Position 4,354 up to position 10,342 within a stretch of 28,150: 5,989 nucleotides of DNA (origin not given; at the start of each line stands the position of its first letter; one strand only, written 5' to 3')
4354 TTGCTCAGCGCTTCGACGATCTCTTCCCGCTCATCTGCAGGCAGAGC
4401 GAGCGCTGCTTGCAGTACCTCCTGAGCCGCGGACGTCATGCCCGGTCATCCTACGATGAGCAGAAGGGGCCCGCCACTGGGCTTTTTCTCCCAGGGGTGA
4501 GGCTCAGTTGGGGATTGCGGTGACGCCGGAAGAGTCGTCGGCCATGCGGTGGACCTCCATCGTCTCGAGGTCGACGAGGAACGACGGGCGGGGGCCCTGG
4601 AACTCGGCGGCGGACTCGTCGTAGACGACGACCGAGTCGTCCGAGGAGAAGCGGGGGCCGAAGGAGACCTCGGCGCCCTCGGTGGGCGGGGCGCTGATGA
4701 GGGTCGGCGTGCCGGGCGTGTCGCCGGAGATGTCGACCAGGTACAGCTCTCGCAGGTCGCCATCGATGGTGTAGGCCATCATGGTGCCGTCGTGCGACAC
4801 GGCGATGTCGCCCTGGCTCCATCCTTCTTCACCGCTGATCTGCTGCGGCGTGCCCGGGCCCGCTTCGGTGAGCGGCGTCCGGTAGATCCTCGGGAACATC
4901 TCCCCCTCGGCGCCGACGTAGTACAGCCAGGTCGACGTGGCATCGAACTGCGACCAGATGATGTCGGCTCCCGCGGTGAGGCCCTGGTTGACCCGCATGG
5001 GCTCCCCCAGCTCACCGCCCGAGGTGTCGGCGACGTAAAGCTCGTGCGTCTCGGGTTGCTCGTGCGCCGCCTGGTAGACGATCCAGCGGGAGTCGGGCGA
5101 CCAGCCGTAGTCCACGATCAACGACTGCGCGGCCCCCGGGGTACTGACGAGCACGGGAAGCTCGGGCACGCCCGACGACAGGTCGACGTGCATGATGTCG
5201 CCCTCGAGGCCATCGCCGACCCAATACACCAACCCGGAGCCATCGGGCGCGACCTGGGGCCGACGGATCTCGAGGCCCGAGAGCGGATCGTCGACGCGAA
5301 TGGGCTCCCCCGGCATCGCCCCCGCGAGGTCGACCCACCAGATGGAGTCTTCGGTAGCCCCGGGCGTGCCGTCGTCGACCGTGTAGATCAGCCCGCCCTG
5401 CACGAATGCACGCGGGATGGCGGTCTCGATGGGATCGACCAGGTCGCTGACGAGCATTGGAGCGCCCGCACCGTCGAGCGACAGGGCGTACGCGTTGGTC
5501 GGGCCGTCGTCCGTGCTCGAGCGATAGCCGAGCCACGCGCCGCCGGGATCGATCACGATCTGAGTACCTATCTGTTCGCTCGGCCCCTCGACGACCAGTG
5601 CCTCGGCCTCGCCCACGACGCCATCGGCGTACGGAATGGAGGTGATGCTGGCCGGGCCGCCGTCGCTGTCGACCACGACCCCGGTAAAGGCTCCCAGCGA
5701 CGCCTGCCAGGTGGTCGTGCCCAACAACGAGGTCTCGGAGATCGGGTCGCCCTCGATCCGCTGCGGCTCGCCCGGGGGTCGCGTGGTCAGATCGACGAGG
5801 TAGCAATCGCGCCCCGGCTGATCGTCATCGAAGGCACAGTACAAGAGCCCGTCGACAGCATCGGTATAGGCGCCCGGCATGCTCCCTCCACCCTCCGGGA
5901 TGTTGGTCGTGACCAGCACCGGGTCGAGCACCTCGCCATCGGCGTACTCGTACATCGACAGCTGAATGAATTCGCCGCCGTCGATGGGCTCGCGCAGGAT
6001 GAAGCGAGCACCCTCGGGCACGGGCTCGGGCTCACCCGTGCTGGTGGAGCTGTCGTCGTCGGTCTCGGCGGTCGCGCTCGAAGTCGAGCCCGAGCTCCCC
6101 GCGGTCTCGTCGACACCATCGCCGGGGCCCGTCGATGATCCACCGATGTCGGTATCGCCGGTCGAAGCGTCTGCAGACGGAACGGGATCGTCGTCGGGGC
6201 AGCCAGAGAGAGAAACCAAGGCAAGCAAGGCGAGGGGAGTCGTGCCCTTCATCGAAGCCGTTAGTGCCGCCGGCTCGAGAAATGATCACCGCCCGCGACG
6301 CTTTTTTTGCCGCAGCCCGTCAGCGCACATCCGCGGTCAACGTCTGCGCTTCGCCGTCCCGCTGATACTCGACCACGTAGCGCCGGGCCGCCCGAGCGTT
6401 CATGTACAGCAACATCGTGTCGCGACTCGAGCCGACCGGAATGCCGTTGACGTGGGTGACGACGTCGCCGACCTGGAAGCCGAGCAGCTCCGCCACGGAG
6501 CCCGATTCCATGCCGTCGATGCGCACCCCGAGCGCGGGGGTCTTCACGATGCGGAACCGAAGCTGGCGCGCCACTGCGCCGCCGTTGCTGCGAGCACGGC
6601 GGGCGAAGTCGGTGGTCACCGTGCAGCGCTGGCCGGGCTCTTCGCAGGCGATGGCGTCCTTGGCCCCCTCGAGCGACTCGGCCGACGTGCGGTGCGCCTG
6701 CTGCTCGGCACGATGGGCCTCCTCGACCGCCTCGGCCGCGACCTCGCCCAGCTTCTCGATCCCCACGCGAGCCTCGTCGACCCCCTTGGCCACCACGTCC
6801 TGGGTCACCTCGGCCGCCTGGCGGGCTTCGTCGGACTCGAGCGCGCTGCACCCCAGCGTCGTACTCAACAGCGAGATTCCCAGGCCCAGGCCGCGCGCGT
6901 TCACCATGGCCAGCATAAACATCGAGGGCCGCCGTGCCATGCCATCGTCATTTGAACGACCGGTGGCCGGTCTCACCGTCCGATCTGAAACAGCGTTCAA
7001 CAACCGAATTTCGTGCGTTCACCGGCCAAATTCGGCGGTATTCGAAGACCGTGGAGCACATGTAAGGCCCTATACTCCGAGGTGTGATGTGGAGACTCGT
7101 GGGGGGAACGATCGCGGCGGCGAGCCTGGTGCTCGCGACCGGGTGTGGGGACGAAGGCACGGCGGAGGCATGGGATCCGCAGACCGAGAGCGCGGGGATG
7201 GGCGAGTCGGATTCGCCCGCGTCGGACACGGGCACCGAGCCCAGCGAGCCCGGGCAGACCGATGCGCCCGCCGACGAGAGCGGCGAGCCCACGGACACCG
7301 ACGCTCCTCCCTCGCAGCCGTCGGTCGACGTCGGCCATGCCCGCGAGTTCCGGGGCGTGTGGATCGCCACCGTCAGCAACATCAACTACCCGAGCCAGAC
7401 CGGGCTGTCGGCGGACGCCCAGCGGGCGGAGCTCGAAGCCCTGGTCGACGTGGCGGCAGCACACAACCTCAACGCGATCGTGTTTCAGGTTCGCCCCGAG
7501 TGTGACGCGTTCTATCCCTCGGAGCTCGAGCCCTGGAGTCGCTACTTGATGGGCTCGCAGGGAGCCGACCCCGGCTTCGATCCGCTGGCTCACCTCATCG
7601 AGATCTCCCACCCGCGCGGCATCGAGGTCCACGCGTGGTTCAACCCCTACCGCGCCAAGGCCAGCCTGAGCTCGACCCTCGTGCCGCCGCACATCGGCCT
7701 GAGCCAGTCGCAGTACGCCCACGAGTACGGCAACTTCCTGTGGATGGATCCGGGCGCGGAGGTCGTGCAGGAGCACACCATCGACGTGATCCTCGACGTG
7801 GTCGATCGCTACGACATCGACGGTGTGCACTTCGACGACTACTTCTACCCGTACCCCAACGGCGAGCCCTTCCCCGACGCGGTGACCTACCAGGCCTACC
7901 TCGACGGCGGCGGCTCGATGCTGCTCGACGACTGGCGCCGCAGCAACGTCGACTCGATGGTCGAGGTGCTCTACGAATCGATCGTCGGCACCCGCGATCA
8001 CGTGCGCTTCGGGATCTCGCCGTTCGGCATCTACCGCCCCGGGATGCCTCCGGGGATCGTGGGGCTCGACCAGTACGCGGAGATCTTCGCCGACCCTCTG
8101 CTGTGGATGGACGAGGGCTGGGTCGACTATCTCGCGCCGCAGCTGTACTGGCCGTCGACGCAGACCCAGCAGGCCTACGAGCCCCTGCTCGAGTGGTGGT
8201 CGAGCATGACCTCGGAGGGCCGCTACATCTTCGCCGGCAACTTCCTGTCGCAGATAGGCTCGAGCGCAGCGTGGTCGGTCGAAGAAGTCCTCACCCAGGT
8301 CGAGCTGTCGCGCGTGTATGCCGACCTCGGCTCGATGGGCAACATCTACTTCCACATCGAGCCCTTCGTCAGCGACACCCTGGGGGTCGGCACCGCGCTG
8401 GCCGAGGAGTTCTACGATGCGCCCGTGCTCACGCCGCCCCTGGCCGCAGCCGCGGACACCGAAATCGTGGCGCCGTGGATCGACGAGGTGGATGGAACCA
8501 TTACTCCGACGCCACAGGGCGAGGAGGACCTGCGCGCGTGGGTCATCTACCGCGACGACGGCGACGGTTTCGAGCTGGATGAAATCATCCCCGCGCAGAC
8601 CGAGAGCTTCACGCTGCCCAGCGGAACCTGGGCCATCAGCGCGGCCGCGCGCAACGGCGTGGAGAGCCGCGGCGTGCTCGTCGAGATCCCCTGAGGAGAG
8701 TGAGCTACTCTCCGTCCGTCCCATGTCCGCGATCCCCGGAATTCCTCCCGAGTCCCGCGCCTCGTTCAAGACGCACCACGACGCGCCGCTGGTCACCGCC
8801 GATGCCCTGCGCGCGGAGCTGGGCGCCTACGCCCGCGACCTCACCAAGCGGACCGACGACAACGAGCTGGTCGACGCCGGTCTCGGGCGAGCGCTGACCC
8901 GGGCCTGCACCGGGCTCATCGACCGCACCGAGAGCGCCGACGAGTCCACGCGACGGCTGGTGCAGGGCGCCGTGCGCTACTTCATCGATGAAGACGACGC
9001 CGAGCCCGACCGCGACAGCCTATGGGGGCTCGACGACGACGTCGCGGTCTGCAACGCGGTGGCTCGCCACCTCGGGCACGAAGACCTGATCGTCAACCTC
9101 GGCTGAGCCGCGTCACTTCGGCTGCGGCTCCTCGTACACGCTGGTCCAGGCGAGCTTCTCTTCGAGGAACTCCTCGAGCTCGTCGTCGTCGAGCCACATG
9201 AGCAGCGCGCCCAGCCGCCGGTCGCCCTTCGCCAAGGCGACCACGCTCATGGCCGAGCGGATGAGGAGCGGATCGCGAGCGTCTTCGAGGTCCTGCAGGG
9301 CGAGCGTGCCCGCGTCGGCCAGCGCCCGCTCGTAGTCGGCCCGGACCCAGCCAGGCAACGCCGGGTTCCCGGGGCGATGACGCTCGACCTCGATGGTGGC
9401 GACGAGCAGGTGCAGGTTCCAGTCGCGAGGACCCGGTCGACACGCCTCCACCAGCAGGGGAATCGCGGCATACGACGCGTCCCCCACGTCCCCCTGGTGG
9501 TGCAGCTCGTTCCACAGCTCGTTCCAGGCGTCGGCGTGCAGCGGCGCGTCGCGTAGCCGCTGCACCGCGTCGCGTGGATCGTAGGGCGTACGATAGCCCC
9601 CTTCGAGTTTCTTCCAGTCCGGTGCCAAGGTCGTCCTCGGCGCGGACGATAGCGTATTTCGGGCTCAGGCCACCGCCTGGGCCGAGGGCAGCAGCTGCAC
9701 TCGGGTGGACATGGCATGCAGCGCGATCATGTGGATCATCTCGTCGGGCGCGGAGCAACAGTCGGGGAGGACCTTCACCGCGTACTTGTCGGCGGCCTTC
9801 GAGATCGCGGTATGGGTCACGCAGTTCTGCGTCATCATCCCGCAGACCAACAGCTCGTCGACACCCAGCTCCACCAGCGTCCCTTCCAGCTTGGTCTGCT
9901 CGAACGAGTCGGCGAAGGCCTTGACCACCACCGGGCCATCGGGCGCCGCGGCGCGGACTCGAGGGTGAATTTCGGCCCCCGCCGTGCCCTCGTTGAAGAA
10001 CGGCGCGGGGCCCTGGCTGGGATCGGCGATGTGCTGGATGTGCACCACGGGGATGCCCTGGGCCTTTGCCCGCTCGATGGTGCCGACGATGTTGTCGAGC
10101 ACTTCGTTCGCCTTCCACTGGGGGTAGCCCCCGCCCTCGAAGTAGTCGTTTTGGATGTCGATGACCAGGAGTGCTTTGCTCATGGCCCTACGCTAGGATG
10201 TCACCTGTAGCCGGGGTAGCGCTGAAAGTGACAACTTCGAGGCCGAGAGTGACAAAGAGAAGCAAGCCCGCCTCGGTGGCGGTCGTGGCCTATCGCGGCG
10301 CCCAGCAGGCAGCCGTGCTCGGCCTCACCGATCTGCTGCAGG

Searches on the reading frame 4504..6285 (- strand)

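Call 7: search_protein_families(library=pfam, proteins=[window:4504-6285:-], max_evalue=0.01)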
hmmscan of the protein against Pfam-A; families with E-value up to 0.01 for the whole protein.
window:4504-6285:- (593 aa): 2 families
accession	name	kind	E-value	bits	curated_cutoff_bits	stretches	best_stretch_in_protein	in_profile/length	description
PF00930.27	DPPIV_N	-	0.00045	19.5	22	0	412-507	258-347/354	Dipeptidyl peptidase IV (DPP IV) N-terminal region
PF07676.18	PD40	-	0.0017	18.7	20.9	0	395-405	16-26/38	WD40-like Beta Propeller Repeat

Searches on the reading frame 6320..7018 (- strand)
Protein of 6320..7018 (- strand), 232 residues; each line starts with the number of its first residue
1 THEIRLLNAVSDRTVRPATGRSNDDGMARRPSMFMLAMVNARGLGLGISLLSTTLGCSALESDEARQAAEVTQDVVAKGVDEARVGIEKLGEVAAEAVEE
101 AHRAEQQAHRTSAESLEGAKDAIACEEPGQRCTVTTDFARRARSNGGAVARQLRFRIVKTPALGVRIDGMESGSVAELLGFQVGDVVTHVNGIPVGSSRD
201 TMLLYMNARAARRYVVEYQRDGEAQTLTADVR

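Call 7: search_protein_families(library=pfam, proteins=[window:6320-7018:-], max_evalue=0.01)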
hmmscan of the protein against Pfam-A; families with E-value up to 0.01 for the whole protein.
window:6320-7018:- (232 aa): 2 families
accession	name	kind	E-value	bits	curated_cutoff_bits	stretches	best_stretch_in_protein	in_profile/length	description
PF13180.12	PDZ_2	-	1.6e-08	35.2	27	1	165-230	14-79/80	PDZ domain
PF17820.7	PDZ_6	-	1.2e-07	31.8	27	1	167-197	2-31/54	PDZ domain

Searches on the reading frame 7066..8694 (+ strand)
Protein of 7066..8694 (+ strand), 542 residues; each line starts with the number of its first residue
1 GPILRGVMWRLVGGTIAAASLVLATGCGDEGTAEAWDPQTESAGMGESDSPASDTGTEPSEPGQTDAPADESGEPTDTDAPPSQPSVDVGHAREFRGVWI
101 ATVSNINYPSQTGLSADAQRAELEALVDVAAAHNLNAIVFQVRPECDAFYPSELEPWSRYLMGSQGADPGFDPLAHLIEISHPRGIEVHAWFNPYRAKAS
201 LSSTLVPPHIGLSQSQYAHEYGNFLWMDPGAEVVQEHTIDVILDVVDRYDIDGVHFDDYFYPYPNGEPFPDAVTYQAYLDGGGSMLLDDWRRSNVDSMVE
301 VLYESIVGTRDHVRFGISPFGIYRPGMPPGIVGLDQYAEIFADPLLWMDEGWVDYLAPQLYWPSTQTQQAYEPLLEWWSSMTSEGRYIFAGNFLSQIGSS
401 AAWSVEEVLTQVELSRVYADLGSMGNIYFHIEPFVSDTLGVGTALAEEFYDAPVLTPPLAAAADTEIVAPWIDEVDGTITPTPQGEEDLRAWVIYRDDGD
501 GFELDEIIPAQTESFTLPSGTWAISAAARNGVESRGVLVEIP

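Call 7: search_protein_families(library=pfam, proteins=[window:7066-8694:+], max_evalue=0.01)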
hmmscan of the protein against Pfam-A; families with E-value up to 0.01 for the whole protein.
window:7066-8694:+ (542 aa): 1 family
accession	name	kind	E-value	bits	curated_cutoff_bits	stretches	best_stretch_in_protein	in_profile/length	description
PF02638.21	GHL10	-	3.8e-61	207.3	27.9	1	94-394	1-296/311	Glycosyl hydrolase-like 10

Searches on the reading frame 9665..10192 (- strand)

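Call 7: search_protein_families(library=pfam, proteins=[window:9665-10192:-], max_evalue=0.01)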
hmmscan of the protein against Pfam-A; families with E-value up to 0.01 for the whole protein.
window:9665-10192:- (175 aa): 1 family
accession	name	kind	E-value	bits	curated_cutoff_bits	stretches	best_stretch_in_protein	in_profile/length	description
PF00857.26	Isochorismatase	-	4.1e-38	131.6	27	1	7-164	2-166/175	Isochorismatase domain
